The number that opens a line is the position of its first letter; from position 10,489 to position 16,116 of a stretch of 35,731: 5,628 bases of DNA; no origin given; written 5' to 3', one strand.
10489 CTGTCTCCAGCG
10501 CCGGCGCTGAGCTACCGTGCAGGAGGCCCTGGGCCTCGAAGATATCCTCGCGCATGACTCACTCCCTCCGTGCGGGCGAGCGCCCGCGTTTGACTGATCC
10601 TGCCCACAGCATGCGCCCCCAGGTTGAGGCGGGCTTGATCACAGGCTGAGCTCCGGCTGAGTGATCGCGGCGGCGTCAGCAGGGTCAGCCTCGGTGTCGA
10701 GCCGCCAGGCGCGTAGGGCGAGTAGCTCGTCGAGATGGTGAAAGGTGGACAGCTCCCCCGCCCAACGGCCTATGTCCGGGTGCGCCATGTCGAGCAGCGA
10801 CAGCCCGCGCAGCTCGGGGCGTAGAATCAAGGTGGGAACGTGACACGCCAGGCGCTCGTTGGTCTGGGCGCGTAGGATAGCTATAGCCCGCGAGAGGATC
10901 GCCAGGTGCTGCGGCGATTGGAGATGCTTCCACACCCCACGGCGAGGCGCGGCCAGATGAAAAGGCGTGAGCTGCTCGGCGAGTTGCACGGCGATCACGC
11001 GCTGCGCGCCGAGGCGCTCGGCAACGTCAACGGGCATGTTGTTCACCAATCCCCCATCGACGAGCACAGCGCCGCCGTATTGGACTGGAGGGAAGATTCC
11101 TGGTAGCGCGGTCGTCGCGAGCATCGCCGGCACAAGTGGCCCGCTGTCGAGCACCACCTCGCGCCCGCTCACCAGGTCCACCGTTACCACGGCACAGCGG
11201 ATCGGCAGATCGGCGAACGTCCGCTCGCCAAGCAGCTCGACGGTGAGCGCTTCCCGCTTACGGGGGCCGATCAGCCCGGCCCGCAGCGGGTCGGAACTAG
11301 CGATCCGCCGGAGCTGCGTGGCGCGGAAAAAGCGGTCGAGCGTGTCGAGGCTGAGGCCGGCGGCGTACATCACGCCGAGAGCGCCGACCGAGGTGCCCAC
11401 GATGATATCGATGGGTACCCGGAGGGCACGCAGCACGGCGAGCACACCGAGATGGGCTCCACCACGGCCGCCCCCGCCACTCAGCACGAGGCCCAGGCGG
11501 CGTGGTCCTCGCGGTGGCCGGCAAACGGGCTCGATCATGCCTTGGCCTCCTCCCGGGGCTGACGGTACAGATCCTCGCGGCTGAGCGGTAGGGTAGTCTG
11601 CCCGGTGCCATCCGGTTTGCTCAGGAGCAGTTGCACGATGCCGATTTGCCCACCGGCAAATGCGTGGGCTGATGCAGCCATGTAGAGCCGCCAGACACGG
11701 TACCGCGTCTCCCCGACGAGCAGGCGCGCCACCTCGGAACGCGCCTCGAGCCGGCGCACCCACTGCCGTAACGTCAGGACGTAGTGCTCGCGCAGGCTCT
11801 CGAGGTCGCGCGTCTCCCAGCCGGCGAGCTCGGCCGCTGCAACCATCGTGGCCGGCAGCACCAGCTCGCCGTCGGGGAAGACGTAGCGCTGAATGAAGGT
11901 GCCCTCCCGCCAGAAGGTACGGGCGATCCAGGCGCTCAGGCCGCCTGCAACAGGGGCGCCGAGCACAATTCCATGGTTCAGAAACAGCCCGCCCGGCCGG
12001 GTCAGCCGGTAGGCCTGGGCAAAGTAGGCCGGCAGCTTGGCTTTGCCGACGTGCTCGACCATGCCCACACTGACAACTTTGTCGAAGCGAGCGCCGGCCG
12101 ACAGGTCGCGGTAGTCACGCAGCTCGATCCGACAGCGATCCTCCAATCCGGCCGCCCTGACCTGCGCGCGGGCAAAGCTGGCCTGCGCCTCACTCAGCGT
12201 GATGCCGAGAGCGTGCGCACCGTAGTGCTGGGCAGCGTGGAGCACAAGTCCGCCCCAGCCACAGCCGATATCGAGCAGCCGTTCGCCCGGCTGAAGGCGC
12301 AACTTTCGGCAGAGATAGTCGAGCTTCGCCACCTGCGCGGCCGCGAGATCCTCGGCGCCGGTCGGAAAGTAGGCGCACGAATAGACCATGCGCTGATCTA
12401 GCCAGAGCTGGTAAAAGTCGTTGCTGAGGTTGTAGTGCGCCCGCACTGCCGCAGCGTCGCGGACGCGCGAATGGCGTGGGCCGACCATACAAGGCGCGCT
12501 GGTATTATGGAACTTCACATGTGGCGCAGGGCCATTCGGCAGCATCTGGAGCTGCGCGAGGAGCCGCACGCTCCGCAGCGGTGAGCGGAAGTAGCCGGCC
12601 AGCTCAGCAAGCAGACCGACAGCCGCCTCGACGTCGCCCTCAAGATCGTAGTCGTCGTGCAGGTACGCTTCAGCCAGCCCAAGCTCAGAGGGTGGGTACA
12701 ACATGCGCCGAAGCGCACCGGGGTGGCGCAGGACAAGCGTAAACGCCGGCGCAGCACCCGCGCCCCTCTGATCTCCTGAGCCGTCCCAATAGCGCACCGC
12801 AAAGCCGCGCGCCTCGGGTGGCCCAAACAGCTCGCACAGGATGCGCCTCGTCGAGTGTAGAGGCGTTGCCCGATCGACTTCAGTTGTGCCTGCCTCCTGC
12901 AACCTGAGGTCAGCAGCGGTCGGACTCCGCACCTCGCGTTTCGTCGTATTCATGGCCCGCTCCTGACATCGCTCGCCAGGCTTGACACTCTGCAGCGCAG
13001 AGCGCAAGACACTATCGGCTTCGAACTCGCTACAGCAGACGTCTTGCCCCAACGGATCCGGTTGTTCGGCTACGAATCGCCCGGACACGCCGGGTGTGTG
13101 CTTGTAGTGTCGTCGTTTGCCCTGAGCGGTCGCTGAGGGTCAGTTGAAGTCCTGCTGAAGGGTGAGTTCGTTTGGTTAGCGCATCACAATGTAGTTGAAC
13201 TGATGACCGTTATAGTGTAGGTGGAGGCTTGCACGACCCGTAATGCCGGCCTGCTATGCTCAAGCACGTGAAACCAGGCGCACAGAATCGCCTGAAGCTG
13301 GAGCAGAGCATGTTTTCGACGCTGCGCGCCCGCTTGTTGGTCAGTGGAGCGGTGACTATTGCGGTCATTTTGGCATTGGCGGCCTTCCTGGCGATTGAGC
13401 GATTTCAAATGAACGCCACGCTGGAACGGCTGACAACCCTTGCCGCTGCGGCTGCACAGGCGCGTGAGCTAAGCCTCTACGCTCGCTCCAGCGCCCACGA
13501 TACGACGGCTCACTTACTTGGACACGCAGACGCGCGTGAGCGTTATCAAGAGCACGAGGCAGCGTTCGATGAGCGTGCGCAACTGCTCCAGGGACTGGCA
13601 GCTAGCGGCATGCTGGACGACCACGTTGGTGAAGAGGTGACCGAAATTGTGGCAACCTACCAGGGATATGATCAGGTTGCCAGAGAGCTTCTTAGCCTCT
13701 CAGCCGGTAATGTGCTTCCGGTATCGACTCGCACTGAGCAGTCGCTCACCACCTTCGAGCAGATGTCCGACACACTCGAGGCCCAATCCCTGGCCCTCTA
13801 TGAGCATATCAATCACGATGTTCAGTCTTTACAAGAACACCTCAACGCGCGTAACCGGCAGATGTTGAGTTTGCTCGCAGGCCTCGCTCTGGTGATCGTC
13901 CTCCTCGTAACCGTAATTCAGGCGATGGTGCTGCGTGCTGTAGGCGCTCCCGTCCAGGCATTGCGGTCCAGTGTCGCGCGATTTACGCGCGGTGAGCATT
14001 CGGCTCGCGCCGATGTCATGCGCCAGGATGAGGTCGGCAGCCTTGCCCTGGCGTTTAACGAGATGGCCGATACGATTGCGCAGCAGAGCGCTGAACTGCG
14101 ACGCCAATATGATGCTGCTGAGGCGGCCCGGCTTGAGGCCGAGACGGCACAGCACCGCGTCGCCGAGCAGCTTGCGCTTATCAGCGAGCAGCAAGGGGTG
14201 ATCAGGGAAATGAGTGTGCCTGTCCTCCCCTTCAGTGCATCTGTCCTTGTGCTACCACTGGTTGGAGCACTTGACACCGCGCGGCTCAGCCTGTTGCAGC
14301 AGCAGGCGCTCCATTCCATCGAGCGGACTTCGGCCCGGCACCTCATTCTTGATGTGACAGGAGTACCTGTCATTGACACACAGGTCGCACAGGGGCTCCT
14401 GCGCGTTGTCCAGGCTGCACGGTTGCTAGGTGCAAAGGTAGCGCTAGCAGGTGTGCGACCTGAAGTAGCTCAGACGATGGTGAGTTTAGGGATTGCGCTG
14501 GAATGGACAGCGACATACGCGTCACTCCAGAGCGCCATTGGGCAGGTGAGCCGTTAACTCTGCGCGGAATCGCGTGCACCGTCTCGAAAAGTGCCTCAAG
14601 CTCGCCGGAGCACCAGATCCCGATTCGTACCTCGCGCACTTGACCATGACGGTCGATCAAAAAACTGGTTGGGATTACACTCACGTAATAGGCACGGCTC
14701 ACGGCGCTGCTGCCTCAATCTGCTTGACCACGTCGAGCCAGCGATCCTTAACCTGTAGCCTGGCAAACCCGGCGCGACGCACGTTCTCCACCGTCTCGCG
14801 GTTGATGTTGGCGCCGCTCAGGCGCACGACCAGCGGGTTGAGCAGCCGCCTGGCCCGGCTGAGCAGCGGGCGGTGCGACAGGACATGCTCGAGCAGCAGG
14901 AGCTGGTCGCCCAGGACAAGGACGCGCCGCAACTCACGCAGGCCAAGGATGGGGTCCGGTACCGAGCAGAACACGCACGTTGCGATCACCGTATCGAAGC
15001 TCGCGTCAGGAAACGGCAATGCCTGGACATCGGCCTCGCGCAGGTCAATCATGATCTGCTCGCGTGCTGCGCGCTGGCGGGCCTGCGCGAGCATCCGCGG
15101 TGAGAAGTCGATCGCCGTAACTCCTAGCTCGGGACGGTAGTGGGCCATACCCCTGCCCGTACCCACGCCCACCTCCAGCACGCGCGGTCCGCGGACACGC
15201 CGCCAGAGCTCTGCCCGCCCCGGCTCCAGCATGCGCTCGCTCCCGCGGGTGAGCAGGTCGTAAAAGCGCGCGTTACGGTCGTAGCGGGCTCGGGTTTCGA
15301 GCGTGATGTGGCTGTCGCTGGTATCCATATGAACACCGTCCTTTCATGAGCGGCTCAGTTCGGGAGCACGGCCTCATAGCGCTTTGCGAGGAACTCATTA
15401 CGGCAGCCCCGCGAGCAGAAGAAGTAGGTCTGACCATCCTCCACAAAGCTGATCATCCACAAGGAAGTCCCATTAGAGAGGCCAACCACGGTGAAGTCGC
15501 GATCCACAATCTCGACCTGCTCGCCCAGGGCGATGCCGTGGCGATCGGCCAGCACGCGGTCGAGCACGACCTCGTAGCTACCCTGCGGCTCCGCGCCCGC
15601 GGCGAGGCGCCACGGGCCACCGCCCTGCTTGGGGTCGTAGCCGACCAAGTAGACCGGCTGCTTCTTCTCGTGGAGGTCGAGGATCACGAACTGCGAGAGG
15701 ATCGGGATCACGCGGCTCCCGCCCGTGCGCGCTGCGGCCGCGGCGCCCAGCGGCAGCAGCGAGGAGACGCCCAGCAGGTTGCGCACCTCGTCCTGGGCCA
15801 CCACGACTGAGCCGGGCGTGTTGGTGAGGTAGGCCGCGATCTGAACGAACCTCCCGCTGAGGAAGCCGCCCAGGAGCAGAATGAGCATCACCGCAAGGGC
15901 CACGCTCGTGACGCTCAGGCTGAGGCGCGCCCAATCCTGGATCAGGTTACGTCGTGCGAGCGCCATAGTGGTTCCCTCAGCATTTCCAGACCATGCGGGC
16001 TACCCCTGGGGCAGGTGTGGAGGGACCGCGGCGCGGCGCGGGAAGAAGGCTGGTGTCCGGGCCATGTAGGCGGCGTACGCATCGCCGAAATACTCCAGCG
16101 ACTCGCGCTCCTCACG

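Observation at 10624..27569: Seven promoter-proximal arrays of CTCAG-type pentamers at exact 11-bp phasing, all oriented toward the downstream operon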

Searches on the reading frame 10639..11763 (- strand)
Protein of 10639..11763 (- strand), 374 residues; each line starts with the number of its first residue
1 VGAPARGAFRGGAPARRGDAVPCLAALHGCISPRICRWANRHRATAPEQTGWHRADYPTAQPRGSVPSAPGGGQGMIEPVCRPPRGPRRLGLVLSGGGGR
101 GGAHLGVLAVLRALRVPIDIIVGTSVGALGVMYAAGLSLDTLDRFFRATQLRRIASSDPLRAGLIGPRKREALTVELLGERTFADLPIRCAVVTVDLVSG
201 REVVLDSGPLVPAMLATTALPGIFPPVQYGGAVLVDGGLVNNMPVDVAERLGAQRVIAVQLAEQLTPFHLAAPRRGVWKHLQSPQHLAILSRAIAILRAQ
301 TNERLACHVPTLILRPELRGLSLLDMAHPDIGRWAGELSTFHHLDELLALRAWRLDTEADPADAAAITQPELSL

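Call 5: search_protein_families(library=pfam, proteins=[window:10639-11763:-])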
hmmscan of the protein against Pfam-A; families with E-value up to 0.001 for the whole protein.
window:10639-11763:- (374 aa): 1 family
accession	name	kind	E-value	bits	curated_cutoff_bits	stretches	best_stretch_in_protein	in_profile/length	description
PF01734.28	Patatin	-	6.5e-30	105.2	27.7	1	92-248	1-190/191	Patatin-like phospholipase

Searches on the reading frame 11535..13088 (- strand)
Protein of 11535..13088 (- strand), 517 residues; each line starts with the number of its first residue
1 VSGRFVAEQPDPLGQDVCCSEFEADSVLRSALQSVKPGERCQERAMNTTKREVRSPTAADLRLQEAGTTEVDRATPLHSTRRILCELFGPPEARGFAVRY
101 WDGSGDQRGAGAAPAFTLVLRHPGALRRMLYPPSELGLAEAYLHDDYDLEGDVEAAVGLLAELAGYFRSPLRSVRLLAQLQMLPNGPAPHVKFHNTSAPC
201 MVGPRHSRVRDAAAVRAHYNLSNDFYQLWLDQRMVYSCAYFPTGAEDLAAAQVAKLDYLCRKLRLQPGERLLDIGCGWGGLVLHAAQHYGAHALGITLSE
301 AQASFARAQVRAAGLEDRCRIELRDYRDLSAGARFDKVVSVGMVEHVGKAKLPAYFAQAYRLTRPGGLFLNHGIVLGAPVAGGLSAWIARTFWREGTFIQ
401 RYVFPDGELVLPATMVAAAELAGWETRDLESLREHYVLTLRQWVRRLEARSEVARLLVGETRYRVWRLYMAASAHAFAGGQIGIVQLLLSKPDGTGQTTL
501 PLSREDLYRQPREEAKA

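Call 5: search_protein_families(library=pfam, proteins=[window:11535-13088:-])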
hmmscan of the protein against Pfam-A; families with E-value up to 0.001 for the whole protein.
window:11535-13088:- (517 aa): 8 families
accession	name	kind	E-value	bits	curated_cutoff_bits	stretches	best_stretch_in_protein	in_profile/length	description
PF02353.26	CMAS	-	1.2e-88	297.4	27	1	207-487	2-273/273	Mycolic acid cyclopropane synthetase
PF13649.12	Methyltransf_25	-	1.7e-17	64.3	27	1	272-367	2-97/97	Methyltransferase domain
PF08241.18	Methyltransf_11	-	3.9e-13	50.3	21.2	1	272-370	1-94/95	Methyltransferase domain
PF08242.18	Methyltransf_12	-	2.4e-12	47.8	30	1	272-369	1-98/98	Methyltransferase domain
PF13847.12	Methyltransf_31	-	7.8e-10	39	27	1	267-370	3-108/145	Methyltransferase domain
PF13489.12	Methyltransf_23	-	1.5e-08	35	27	1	264-370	19-115/164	Methyltransferase domain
PF25371.1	DUF7884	-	1.7e-08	35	27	1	94-160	12-78/90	Domain of unknown function (DUF7884)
PF05175.20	MTS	-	0.00016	21.8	23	1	259-340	23-104/170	Methyltransferase small domain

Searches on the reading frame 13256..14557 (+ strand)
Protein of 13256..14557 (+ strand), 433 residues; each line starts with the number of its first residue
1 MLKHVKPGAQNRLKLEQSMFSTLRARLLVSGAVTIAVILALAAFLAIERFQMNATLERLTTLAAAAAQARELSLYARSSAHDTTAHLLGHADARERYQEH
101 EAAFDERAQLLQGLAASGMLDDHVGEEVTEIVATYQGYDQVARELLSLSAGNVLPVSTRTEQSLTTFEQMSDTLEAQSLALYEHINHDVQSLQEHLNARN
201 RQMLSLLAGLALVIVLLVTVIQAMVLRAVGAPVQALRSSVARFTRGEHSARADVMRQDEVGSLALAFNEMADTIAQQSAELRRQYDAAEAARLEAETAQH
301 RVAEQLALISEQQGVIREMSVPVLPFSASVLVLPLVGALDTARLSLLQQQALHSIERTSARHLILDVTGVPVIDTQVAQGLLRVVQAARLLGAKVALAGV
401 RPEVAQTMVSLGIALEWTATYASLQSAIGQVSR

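Call 5: search_protein_families(library=pfam, proteins=[window:13256-14557:+])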
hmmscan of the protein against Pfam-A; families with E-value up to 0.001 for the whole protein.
window:13256-14557:+ (433 aa): 3 families
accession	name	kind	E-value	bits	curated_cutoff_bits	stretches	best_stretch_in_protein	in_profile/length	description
PF01740.26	STAS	-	2.3e-17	63.1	22.6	1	324-427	4-106/106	STAS domain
PF00672.30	HAMP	-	5.1e-09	36.8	25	1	225-274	2-51/53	HAMP domain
PF13466.11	STAS_2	-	2.1e-06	28.2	29.2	1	335-413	3-79/80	STAS domain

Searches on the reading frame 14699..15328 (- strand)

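Call 5: search_protein_families(library=pfam, proteins=[window:14699-15328:-])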
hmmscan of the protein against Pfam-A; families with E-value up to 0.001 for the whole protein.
window:14699-15328:- (209 aa): 6 families
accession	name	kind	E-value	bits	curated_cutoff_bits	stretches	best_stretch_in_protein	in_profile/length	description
PF08241.18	Methyltransf_11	-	9.4e-23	81.1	21.2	1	51-139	1-89/95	Methyltransferase domain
PF13649.12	Methyltransf_25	-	2.4e-20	73.5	27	1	50-137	1-93/97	Methyltransferase domain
PF13847.12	Methyltransf_31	-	1.7e-15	57.4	27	1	48-149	5-113/145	Methyltransferase domain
PF08242.18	Methyltransf_12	-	2.8e-14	54.1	30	1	51-137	1-92/98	Methyltransferase domain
PF01209.24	Ubie_methyltran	-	5.3e-12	46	20.1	1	45-162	46-168/233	ubiE/COQ5 methyltransferase family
PF13489.12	Methyltransf_23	-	9e-09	35.7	27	1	37-154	12-124/164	Methyltransferase domain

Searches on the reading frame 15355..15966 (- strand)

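Call 5: search_protein_families(library=pfam, proteins=[window:15355-15966:-])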
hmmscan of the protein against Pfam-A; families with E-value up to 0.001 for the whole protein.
window:15355-15966:- (203 aa): 2 families
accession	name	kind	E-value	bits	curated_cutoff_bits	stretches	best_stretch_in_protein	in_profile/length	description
PF12704.14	MacB_PCD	-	1e-09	39.4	27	1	17-164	3-154/207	MacB-like periplasmic core domain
PF04945.19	YHS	-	0.00038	20.8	30.3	1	177-194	21-38/47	YHS domain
